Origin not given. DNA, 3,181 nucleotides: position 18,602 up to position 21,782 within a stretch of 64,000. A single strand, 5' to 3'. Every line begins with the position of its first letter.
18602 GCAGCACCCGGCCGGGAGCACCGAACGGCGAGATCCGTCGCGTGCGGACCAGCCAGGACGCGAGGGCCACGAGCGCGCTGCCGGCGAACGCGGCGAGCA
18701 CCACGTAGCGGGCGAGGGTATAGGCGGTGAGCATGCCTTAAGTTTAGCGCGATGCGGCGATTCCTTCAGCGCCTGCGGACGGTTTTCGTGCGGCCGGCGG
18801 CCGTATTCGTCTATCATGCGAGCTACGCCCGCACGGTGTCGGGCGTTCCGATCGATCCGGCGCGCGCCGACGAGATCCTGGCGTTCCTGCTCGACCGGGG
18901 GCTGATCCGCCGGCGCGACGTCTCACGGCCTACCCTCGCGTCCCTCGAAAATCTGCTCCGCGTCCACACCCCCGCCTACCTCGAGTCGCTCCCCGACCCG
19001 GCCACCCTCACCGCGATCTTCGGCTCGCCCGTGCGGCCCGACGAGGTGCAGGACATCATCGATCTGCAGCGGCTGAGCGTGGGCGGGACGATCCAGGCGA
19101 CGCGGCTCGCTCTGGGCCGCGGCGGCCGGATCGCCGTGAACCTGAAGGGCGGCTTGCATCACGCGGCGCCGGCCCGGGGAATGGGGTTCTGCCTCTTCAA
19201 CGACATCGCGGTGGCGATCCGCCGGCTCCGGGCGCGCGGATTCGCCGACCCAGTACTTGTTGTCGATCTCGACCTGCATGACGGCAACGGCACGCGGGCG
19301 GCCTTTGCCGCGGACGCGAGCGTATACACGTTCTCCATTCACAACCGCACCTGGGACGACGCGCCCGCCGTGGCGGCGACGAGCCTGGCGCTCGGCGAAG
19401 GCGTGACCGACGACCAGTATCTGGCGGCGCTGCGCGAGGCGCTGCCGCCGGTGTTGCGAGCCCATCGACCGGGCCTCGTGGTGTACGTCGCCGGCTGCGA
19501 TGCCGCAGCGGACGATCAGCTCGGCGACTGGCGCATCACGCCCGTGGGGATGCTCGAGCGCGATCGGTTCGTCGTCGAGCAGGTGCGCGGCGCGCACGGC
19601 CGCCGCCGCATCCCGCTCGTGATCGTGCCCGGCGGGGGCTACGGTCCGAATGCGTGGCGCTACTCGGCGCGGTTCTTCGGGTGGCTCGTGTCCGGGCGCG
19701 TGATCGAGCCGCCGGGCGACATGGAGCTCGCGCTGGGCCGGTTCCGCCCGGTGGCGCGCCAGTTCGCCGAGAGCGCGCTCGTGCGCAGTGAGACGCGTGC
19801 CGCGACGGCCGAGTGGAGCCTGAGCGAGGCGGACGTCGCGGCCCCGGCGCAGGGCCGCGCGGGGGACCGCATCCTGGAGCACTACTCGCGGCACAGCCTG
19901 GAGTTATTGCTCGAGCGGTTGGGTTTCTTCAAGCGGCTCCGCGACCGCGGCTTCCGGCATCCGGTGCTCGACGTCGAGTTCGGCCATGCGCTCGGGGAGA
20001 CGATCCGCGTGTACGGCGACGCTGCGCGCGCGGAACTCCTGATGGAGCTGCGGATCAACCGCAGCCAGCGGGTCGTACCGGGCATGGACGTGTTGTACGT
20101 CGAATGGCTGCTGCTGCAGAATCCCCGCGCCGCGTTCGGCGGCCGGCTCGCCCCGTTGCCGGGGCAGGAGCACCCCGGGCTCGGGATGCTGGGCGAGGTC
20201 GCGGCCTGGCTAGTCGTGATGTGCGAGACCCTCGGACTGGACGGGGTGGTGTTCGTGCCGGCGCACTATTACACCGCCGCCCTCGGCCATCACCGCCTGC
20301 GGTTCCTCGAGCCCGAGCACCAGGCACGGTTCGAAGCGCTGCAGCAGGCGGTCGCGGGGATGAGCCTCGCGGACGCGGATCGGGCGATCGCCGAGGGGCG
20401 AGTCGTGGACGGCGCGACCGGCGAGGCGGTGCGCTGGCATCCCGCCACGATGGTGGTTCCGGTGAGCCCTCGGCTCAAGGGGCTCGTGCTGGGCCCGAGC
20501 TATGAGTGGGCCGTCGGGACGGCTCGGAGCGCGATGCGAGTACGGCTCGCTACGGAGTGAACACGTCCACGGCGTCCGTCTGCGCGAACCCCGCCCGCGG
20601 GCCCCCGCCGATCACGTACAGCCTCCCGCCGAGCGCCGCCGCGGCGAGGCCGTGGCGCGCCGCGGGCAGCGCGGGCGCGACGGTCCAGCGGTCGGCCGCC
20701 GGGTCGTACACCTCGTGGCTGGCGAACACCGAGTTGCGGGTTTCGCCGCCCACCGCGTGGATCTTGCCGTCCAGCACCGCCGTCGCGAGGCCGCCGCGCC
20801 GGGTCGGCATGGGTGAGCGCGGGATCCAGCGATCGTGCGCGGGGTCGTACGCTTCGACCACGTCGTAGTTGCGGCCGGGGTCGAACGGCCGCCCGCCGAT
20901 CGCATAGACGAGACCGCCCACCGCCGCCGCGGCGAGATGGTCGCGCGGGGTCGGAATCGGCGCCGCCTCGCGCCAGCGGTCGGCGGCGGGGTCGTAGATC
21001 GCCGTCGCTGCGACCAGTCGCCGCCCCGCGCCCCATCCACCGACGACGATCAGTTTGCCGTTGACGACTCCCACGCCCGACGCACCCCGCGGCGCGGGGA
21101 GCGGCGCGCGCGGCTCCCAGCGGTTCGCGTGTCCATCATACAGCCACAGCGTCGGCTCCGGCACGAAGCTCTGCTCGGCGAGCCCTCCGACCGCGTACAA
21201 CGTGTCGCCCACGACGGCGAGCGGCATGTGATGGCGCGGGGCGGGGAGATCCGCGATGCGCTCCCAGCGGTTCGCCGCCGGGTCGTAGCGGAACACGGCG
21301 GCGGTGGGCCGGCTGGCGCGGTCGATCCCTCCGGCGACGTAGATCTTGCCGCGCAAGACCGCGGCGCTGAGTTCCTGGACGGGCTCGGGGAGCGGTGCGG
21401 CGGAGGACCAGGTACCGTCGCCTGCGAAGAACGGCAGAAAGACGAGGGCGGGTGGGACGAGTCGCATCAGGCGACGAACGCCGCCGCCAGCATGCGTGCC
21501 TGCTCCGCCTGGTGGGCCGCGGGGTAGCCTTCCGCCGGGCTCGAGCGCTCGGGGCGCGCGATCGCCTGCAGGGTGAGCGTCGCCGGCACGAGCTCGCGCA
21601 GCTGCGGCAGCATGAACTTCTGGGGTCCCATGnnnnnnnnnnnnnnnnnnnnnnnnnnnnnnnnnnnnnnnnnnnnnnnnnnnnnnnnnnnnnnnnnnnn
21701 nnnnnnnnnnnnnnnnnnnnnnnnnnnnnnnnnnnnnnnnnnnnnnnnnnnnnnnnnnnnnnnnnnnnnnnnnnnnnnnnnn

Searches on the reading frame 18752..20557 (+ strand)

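Call 45: search_protein_families(library=pfam, proteins=[window:18752-20557:+])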
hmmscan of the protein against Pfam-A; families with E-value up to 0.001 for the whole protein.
window:18752-20557:+ (602 aa): 1 family
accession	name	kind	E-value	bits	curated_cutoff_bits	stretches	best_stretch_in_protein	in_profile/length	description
PF00850.24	Hist_deacetyl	-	1.3e-53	182.7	27.9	1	33-306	2-291/298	Histone deacetylase domain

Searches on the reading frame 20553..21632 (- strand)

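Call 45: search_protein_families(library=pfam, proteins=[window:20553-21632:-])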
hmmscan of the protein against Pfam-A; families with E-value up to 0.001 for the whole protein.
window:20553-21632:- (360 aa): 11 families
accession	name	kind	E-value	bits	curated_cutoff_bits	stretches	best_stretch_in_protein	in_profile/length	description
PF01344.31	Kelch_1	-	1.5e-49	165.5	20.1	4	89-130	6-46/46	Kelch motif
PF13964.12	Kelch_6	-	9.8e-38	127.4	25.3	3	89-133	6-50/50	Kelch motif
PF24681.1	Kelch_KLHDC2_KLHL20_DRC7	-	3.4e-30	105.5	50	2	80-223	46-194/221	KLHDC2/KLHL20/DRC7 Kelch-repeats domain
PF25210.1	Kelch_FKB95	-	3.9e-30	105.8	70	5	211-297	61-150/268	FKB95, Kelch-repeats domain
PF07646.21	Kelch_2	-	3.6e-29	99.6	21.3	2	278-323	1-48/48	Kelch motif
PF13415.12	Kelch_3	-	1.1e-23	83.2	22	1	95-135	2-42/48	Galactose oxidase, central domain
PF13418.12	Kelch_4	-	4.3e-21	75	21.6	1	94-130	12-48/49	Galactose oxidase, central domain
PF24981.1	Beta-prop_ATRN-LZTR1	-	1.4e-15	57.8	50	1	97-343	1-279/289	Attractin/LZTR1 beta-propeller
PF24996.1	NANM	-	5.2e-14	52.3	45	1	74-154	42-128/350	N-acetylneuraminate epimerase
PF07893.19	DUF1668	-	9.6e-06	25.6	23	0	285-347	69-125/336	Protein of unknown function (DUF1668)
PF13854.13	Kelch_HCF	-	1.8e-05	24.6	113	0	122-162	111-151/345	Host cell factor, Kelch-repeats domain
